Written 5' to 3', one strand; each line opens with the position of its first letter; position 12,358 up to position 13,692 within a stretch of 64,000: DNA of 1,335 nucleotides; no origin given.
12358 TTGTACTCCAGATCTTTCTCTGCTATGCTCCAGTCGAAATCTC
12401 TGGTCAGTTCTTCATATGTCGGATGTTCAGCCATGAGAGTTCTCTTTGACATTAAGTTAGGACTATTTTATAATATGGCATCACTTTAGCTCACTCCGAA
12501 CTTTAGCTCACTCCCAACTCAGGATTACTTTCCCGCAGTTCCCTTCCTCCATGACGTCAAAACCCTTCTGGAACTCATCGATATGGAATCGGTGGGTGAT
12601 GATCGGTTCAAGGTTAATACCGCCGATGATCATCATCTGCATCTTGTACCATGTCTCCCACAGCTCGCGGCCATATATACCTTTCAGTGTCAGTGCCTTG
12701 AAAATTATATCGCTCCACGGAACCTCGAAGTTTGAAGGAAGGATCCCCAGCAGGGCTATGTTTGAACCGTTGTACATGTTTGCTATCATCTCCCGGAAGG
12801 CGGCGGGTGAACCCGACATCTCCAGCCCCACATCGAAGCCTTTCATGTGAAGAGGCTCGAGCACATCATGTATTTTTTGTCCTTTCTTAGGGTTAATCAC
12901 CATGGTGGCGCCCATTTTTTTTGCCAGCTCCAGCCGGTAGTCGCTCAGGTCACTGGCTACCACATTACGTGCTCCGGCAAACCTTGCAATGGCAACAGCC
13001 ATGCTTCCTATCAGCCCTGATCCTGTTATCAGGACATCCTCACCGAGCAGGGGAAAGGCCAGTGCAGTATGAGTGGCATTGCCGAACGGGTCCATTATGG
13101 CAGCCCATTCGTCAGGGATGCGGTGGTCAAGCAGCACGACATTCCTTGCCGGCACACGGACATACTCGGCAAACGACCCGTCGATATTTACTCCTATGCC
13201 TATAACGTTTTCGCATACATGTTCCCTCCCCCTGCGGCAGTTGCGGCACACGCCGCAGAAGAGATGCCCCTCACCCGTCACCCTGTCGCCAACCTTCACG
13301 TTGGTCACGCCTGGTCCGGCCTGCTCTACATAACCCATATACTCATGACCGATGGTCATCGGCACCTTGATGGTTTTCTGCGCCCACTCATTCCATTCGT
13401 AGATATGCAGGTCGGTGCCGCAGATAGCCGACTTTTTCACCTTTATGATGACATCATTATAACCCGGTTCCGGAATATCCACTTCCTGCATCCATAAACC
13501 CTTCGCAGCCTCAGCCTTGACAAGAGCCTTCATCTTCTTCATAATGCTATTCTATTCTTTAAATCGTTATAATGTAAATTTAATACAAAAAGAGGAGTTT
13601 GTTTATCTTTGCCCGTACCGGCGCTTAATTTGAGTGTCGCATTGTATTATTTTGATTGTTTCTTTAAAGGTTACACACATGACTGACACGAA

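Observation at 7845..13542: The tdh-kbl operon is expanded by an AcsA-like ligase, a carrier protein and a second Kbl-like alpha-oxoamine synthase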

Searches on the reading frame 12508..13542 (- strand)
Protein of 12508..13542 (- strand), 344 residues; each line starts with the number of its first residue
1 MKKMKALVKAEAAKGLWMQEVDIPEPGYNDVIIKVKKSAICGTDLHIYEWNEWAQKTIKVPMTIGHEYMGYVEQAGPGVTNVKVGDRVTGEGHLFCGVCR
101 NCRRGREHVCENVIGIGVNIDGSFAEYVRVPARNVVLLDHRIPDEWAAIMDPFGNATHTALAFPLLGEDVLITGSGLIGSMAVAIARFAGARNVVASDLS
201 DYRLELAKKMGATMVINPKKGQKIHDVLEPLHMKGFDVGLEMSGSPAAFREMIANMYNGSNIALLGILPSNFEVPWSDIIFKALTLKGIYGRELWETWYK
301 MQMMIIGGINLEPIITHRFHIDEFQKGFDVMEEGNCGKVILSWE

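Call 3: search_protein_families(library=ncbifam, proteins=[window:12508-13542:-], max_evalue=0.001)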
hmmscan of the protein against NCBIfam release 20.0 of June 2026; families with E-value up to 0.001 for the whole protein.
window:12508-13542:- (344 aa): 25 families
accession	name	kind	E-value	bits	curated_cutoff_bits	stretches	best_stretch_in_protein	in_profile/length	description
NF003808.0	PRK05396.1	equivalog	3.2e-159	529.3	380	1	4-344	1-341/341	L-threonine 3-dehydrogenase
TIGR00692.1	tdh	equivalog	6.1e-142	472.6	458.35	1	6-343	1-340/340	L-threonine 3-dehydrogenase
NF041097.1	keto_inos_dh_IolM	equivalog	1.6e-59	201.6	450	1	17-340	41-386/389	scyllo-inosose 3-dehydrogenase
NF007489.0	PRK10083.1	equivalog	1.3e-50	172.3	376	1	11-343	7-337/339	Zn-dependent oxidoreductase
NF010344.0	PRK13771.1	subfamily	6.9e-46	156.7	349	1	4-342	1-332/334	putative alcohol dehydrogenase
NF007375.0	PRK09880.1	equivalog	1.9e-45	155.1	469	1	7-333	9-332/344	L-idonate 5-dehydrogenase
TIGR03451.1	mycoS_dep_FDH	equivalog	5.5e-40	137.3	512.9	2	5-112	3-106/358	S-(hydroxymethyl)mycothiol dehydrogenase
NF041172.1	AcrlCoa_red_Thmprot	equivalog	2.3e-39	135.3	500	1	4-341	1-332/334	acryloyl-CoA reductase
NF007642.0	PRK10309.1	equivalog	3.9e-39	134.9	550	1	4-341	1-344/347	galactitol-1-phosphate 5-dehydrogenase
TIGR03989.1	Rxyl_3153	subfamily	3.9e-36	125.1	440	2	5-113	3-108/370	NDMA-dependent alcohol dehydrogenase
NF006940.0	PRK09422.1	equivalog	1.5e-34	119.5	344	1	4-335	1-326/338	alcohol dehydrogenase AdhP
TIGR03366.1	HpnZ_proposed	hypoth_equivalog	3.2e-34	118.5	328.1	1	29-290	6-279/315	putative phosphonate catabolism associated alcohol dehydrogenase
TIGR02818.1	adh_III_F_hyde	equivalog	4e-32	111.7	543.95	2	166-340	185-365/368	S-(hydroxymethyl)glutathione dehydrogenase/class III alcohol dehydrogenase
TIGR03201.1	dearomat_had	equivalog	4.7e-30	104.9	338.65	1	11-334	6-339/349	6-hydroxycyclohex-1-ene-1-carbonyl-CoA dehydrogenase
NF047908.1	AldhRedAhr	equivalog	2.3e-25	89.2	470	1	1-289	1-283/335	NADPH-dependent aldehyde reductase Ahr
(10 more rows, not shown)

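Call 4: search_protein_families(library=pfam, proteins=[window:12508-13542:-], max_evalue=0.001)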
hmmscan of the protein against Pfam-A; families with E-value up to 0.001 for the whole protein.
window:12508-13542:- (344 aa): 3 families
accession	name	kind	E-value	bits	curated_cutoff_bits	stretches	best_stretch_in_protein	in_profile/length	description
PF08240.17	ADH_N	-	8.7e-31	106.7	23.5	1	29-138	3-102/104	Alcohol dehydrogenase GroES-like domain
PF00107.32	ADH_zinc_N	-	1.8e-25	89.8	31.8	1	178-301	2-123/129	Zinc-binding dehydrogenase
PF16912.11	Glu_dehyd_C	-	5.1e-06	26.5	34.9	1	159-280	23-145/211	Glucose dehydrogenase C-terminus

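Call 44: find_encoding_contigs(protein=window:12508-13542:-, flank=8000, max_places=6)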
Protein window:12508-13542:- (344 aa): no gene with exactly this product is on record in the collection.
